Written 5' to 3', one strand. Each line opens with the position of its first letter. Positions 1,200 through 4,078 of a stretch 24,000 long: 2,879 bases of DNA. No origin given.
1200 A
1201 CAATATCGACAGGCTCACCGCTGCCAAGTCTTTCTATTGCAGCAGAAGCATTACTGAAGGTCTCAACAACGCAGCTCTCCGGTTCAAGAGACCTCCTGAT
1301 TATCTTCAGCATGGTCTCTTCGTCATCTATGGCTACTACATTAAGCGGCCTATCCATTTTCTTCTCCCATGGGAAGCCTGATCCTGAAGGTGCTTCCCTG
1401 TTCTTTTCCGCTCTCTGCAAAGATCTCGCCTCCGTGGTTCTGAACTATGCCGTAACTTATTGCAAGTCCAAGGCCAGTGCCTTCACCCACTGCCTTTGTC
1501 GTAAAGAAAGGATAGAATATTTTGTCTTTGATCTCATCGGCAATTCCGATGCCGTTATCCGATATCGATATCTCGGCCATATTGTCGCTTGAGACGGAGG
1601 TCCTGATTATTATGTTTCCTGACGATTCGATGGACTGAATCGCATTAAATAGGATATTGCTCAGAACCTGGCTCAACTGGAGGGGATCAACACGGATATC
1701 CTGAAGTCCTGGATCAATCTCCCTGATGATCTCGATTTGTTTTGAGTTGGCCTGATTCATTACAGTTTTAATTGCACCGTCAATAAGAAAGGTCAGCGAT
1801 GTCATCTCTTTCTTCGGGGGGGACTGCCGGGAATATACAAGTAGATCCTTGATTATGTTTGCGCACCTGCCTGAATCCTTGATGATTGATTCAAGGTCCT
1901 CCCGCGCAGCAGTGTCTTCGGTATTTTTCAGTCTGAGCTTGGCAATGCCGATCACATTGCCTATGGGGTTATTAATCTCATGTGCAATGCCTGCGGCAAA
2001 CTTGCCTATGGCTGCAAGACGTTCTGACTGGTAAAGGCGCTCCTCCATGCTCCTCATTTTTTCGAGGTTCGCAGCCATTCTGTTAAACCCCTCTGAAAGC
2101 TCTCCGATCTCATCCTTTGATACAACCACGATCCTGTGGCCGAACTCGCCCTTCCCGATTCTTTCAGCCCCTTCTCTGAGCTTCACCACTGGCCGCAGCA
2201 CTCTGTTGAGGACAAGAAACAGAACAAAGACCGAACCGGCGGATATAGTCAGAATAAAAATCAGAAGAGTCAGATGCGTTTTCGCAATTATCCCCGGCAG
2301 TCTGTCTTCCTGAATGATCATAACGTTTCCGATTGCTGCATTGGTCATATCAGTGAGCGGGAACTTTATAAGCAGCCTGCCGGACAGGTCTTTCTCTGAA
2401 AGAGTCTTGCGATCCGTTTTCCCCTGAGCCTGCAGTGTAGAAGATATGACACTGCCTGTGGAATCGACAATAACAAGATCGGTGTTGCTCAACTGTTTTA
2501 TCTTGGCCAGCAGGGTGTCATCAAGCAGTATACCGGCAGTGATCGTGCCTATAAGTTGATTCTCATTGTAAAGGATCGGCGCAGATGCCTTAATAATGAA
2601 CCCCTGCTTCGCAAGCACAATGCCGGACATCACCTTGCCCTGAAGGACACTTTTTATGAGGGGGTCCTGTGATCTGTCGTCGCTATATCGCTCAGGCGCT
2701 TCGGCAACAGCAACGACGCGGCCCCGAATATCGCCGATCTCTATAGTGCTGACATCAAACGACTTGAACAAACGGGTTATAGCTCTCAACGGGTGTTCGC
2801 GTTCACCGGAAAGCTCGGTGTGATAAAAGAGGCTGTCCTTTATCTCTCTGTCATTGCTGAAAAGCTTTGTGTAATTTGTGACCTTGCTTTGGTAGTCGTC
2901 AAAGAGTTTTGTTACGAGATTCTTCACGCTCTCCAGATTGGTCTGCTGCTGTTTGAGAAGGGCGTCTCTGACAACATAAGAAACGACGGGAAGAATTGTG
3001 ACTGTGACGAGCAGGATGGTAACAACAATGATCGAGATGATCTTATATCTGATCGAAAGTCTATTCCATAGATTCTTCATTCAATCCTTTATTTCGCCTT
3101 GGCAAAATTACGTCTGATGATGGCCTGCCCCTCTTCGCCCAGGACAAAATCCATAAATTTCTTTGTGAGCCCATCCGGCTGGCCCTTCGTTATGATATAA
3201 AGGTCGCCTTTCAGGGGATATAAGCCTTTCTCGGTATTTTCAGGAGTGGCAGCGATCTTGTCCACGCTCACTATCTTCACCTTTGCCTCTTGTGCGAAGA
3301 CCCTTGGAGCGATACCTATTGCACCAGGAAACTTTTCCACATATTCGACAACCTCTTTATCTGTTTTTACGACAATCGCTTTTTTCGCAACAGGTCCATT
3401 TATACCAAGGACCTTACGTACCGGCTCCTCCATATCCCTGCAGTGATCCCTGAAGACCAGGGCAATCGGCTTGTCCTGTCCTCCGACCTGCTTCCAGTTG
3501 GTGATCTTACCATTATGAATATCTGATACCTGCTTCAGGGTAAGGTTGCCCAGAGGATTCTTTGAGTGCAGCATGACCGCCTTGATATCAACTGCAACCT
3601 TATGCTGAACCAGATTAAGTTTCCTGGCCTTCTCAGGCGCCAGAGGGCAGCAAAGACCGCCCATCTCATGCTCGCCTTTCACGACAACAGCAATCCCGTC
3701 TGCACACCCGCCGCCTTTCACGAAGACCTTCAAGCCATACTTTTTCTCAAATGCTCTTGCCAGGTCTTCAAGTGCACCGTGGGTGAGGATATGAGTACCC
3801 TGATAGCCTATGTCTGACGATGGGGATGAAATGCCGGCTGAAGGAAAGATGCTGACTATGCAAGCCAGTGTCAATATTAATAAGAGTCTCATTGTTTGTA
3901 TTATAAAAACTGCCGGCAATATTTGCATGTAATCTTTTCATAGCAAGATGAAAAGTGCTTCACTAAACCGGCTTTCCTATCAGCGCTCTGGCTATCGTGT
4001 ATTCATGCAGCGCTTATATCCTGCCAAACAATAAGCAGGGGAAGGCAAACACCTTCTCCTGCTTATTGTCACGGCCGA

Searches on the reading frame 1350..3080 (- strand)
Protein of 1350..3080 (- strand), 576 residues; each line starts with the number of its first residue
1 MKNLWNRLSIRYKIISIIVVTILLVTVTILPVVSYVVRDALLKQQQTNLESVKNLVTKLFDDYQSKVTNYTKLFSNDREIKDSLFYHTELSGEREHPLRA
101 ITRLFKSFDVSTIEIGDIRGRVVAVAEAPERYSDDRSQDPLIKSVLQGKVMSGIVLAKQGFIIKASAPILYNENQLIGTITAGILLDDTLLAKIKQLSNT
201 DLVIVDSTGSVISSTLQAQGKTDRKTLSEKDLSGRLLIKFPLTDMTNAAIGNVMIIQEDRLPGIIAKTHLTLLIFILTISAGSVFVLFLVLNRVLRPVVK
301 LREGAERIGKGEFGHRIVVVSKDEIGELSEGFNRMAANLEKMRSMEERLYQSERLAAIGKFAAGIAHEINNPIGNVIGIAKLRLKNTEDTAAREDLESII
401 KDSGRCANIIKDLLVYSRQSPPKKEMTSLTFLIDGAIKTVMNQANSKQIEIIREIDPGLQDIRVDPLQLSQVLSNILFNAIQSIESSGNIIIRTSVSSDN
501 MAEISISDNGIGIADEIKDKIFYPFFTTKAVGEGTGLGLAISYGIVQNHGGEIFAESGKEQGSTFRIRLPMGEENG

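Call 51: search_protein_families(library=pfam, proteins=[window:1350-3080:-], max_evalue=0.00001)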
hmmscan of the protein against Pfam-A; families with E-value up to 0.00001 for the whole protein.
window:1350-3080:- (576 aa): 6 families
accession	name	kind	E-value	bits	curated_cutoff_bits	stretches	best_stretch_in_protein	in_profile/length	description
PF02518.31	HATPase_c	-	2.1e-25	89.7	26.4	1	465-571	2-109/111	Histidine kinase-, DNA gyrase B-, and HSP90-like ATPase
PF00672.30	HAMP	-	2.6e-14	53.7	25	1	290-340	2-52/53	HAMP domain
PF00512.31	HisKA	-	8.3e-12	45.4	26.9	1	359-419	3-63/66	His Kinase A (phospho-acceptor) domain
PF02743.24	dCache_1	-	2.3e-08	34.3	45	1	40-221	2-186/240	Cache domain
PF14827.12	dCache_3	-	2.4e-08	34.3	25.7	1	91-230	45-196/239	Double sensory domain of two-component sensor kinase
PF14501.12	HATPase_c_5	-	2.3e-06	27.9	22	1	466-556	3-89/102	GHKL domain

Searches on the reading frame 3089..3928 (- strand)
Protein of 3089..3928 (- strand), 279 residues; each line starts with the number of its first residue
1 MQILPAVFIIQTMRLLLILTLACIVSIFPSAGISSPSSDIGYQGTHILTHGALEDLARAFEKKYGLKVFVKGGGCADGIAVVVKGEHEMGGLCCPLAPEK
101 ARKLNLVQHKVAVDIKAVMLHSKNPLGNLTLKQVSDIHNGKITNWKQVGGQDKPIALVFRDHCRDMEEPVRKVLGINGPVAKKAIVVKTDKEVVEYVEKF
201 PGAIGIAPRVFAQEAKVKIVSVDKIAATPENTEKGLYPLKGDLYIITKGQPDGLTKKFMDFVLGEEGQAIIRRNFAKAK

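Call 51: search_protein_families(library=pfam, proteins=[window:3089-3928:-], max_evalue=0.00001)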
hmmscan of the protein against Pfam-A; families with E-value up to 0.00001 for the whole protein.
window:3089-3928:- (279 aa): 2 families
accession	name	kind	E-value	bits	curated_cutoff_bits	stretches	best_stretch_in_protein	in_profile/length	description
PF12849.12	PBP_like_2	-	6.5e-25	88.8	27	1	52-266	23-267/267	PBP superfamily domain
PF13531.11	SBP_bac_11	-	4e-07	30.5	25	1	51-274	11-224/227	Bacterial extracellular solute-binding protein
